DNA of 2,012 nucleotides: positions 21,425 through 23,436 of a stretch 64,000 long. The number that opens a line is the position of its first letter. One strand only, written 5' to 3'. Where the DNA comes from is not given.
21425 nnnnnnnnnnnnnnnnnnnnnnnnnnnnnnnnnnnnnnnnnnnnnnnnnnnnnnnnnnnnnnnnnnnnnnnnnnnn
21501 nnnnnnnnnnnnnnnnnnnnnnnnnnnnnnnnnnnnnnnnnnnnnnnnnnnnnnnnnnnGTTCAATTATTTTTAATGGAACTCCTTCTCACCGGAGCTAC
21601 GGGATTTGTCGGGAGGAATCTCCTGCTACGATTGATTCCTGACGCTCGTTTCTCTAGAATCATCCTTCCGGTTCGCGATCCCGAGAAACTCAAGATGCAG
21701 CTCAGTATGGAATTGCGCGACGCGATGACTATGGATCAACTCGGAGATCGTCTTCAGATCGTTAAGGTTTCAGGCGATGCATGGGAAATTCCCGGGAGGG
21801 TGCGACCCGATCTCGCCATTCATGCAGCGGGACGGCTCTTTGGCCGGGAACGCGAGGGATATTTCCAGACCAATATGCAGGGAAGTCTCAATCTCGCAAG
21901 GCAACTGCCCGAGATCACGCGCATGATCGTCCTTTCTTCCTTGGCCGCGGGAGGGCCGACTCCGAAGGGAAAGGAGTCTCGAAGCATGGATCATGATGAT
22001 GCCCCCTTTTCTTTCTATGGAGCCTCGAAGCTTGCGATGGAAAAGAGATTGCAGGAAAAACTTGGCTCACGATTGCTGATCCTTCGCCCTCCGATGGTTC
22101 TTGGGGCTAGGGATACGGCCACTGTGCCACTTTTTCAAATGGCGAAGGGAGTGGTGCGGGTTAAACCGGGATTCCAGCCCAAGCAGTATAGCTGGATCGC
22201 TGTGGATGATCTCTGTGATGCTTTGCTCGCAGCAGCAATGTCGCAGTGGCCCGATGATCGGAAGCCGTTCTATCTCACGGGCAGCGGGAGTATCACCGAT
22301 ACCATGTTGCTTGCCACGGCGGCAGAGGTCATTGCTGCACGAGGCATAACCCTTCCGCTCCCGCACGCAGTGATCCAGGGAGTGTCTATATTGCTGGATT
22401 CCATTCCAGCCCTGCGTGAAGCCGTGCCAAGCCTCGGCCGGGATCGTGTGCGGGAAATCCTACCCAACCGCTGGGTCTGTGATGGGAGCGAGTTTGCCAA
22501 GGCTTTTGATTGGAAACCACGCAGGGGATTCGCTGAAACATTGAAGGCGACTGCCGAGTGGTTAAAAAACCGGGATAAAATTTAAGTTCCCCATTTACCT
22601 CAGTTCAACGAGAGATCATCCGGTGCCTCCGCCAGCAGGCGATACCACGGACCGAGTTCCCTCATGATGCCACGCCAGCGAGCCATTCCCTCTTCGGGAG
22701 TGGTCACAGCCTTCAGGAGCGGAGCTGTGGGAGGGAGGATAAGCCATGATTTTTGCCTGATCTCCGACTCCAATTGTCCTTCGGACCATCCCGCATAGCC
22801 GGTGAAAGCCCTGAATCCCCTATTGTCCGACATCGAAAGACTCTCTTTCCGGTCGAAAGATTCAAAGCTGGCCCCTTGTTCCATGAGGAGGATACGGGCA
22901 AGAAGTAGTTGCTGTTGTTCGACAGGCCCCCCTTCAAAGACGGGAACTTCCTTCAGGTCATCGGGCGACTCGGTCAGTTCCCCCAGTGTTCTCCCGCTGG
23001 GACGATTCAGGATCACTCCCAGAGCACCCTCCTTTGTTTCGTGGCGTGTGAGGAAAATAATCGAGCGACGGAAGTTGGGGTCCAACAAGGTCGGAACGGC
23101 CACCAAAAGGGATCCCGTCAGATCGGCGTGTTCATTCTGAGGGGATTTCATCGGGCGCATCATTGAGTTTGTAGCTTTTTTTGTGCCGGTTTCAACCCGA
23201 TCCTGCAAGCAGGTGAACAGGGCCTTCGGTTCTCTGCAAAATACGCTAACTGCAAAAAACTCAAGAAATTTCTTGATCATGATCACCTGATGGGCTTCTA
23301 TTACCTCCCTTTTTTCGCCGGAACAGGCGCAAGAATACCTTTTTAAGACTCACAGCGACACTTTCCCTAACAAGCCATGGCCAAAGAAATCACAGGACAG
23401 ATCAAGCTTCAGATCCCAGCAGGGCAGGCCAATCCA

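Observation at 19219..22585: Spt-like synthase + large GNAT + extended SDR: candidate sphingoid-base/ceramide (or sulfonolipid) lipid cluster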

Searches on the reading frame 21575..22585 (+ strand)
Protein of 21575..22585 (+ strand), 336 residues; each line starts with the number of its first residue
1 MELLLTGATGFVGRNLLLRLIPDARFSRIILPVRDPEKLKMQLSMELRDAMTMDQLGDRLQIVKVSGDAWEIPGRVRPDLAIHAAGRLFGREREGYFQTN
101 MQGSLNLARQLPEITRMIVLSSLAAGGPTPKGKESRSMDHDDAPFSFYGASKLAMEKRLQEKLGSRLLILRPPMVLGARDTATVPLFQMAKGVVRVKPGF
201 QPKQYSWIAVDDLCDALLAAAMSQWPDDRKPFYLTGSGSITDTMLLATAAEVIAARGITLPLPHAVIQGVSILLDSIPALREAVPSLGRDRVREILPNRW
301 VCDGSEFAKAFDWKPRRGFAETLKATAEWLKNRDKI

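Call 3: search_protein_families(library=pfam, proteins=[window:21575-22585:+], max_evalue=0.01)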
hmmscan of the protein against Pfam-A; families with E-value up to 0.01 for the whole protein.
window:21575-22585:+ (336 aa): 6 families
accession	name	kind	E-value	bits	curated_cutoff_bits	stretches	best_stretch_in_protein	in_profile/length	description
PF01370.27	Epimerase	-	1.5e-15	57.7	20.9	1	4-221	2-225/240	NAD dependent epimerase/dehydratase family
PF07993.18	NAD_binding_4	-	5.3e-11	42.6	20.1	2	5-68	1-69/258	Male sterility protein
PF04321.23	RmlD_sub_bind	-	3.1e-06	26.9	27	1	1-183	1-159/287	RmlD substrate binding domain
PF01073.25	3Beta_HSD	-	4.3e-05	23.1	22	1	5-223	2-231/280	3-beta hydroxysteroid dehydrogenase/isomerase family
PF02719.21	Polysacc_synt_2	-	0.0067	16.1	20.2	0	4-121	2-127/293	Polysaccharide biosynthesis protein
PF13460.12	NAD_binding_10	-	0.0071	16.7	27.2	0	7-176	1-147/184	NAD(P)H-binding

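Call 4: search_protein_families(library=ncbifam, proteins=[window:21575-22585:+], max_evalue=0.01)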
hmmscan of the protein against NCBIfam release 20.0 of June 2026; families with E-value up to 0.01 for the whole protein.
window:21575-22585:+ (336 aa): 13 families
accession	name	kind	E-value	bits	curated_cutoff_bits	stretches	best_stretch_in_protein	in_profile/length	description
TIGR03466.1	HpnA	hypoth_equivalog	2.2e-12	46.5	367.65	1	2-335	2-326/327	hopanoid-associated sugar epimerase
TIGR01746.1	Thioester-redct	subfamily_domain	1.8e-09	37.3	213.35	1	3-37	2-36/371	thioester reductase domain-containing protein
TIGR01777.1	yfcH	hypoth_equivalog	5.6e-08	32.7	207.35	1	4-267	2-254/292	TIGR01777 family oxidoreductase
NF005539.0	PRK07201.1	equivalog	2e-07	30.1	549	1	1-182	1-184/657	SDR family oxidoreductase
TIGR01179.1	galE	equivalog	6e-06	25.3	262.3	1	3-178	2-179/332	UDP-glucose 4-epimerase GalE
NF050030.1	thlkprotThyD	equivalog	6.8e-06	25.5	400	0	160-264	160-260/305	thylakoid membrane protein ThyD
TIGR01214.1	rmlD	equivalog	2.3e-05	23.6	224.05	1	3-181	2-156/285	dTDP-4-dehydrorhamnose reductase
NF042423.1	oxyalk_red_Shew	equivalog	2.9e-05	23.3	580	1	4-273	12-277/331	2-alkyl-3-oxoalkanoate reductase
TIGR02197.1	heptose_epim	equivalog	0.00029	20.1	274.6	1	4-162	2-152/316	ADP-glyceromanno-heptose 6-epimerase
NF038078.1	NRPS_MxcG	equivalog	0.0048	14.2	2300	1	3-57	1085-1136/1442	myxochelin non-ribosomal peptide synthetase MxcG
TIGR01181.1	dTDP_gluc_dehyt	equivalog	0.0057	15.8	365.1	0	297-333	278-314/321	dTDP-glucose 4,6-dehydratase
NF007956.0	PRK10675.1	subfamily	0.0062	15.7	394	0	93-161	93-162/338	UDP-glucose 4-epimerase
NF052578.1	StrlDmthSdmBMthl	equivalog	0.0095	15.7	600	0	1-277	1-269/328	sterol demethylase protein SdmB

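Call 7: search_solved_structures(query=window:21575-22585:+, max_evalue=0.001)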
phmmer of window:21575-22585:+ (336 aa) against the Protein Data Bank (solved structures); distinct sequences matched with E-value up to 0.001: 1.
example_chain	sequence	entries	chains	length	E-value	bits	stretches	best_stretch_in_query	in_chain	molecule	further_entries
2a35_A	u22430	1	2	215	8.3e-05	25.4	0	144-223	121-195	hypothetical protein PA4017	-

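Call 24: find_homologous_proteins(query=window:21575-22585:+, max_evalue=0.00001)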
Query window:21575-22585:+ (336 aa): 1072 proteins with E <= 0.00001 among 8000 candidates; the best 120 are listed.
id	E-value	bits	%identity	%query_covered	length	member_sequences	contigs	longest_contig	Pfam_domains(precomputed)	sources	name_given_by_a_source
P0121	1.3e-219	746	100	100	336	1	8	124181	PF04321.24,PF07993.19,PF01370.28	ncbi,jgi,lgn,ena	ncbi:MAG: NAD(P)-dependent oxidoreductase [bacterium]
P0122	5.2e-198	675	90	99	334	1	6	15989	PF04321.24,PF01073.26,PF07993.19,PF01370.28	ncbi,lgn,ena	-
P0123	5.2e-152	524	71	100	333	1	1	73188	PF04321.24,PF01073.26,PF07993.19,PF01370.28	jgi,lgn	jgi:nucleoside-diphosphate-sugar epimerase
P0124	1.7e-147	509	71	100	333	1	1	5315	PF04321.24,PF01073.26,PF07993.19,PF01370.28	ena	-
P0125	2.5e-146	505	70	100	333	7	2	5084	PF04321.24,PF01073.26,PF07993.19,PF01370.28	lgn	-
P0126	2.4e-142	492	66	100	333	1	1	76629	PF04321.24,PF07993.19,PF01370.28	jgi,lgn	jgi:nucleoside-diphosphate-sugar epimerase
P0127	3.0e-142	492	68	99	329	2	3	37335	PF04321.24,PF07993.19,PF01370.28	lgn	-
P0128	2.0e-141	489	68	100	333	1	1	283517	PF04321.24,PF01073.26,PF07993.19,PF01370.28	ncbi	-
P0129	3.9e-140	485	67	100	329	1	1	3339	PF04321.24,PF07993.19,PF01370.28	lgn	-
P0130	7.7e-140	484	68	100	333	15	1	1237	PF04321.24,PF16363.12,PF01073.26,PF07993.19,PF01370.28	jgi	jgi:nucleoside-diphosphate-sugar epimerase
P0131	3.8e-139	482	66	100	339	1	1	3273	PF04321.24,PF07993.19,PF01370.28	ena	-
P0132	6.9e-139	481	65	100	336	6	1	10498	PF07993.19,PF01370.28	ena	-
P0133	5.9e-138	478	65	100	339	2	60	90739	PF04321.24,PF07993.19,PF01370.28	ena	-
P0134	6.7e-138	478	64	100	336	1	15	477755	PF04321.24,PF07993.19,PF01370.28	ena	-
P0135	6.7e-138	478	65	100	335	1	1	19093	PF04321.24,PF01073.26,PF07993.19,PF01370.28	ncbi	-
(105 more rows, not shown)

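Call 54: search_solved_structures(query=A4, max_evalue=0.001)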
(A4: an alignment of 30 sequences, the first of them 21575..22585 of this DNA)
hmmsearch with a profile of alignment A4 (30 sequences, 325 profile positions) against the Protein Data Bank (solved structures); distinct sequences matched with E-value up to 0.001: 308 (the best 60 are shown).
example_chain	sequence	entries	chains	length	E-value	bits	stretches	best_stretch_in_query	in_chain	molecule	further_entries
3wj7_A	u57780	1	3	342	1.3e-40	142.7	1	3-324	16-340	Putative oxidoreductase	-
8rdg_A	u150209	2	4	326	1.2e-34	123.1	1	1-244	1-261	SDR family NAD(P)-dependent oxidoreductase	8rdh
8rdi_A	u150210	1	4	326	1.6e-33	119.5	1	1-244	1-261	SDR family NAD(P)-dependent oxidoreductase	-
6kv9_A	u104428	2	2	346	9.2e-32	113.7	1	3-247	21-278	MoeE5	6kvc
6zl6_A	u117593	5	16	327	1.3e-30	109.9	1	1-247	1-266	Epimerase domain-containing protein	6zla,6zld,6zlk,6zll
6zlj_A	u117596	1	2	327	1.6e-29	106.3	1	1-247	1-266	Epimerase domain-containing protein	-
6wjb_A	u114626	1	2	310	2.3e-29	105.8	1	2-243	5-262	NAD-dependent epimerase/dehydratase family protein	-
4zrm_A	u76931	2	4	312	5.7e-29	104.5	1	1-243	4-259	UDP-glucose 4-epimerase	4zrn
3icp_A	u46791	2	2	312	1.7e-28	102.9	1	1-247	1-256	NAD-dependent epimerase/dehydratase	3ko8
1r6d_A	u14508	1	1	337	3.5e-28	101.9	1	1-243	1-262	TDP-glucose-4,6-dehydratase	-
1r66_A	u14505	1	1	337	6.9e-28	100.9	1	1-243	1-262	TDP-glucose-4,6-dehydratase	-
5gy7_A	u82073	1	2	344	2.2e-27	99.3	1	1-154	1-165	UDP-glucose 4-epimerase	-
2hun_A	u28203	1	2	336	3.1e-27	98.8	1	1-246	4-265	336aa long hypothetical dTDP-glucose 4,6-dehydratase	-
6wj9_A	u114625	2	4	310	3.4e-27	98.7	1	2-243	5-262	NAD-dependent epimerase/dehydratase family protein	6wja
3ehe_A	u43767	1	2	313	4.9e-27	98.2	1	3-243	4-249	UDP-glucose 4-epimerase (GalE-1)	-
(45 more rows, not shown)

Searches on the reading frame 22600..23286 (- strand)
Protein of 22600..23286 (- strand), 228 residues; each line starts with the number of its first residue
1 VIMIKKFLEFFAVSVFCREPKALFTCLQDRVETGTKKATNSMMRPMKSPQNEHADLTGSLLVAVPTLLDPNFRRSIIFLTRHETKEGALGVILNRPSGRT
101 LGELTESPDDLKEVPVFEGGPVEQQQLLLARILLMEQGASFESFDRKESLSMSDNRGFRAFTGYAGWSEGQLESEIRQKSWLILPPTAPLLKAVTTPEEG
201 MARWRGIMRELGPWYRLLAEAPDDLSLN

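Call 39: search_protein_families(library=pfam, proteins=[window:22600-23286:-], max_evalue=0.001)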
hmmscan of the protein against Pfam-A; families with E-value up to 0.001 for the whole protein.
window:22600-23286:- (228 aa): 1 family
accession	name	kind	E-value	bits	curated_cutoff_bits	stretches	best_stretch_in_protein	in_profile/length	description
PF02622.21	DUF179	-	1.1e-30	107.2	27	1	65-212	1-157/157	AlgH-like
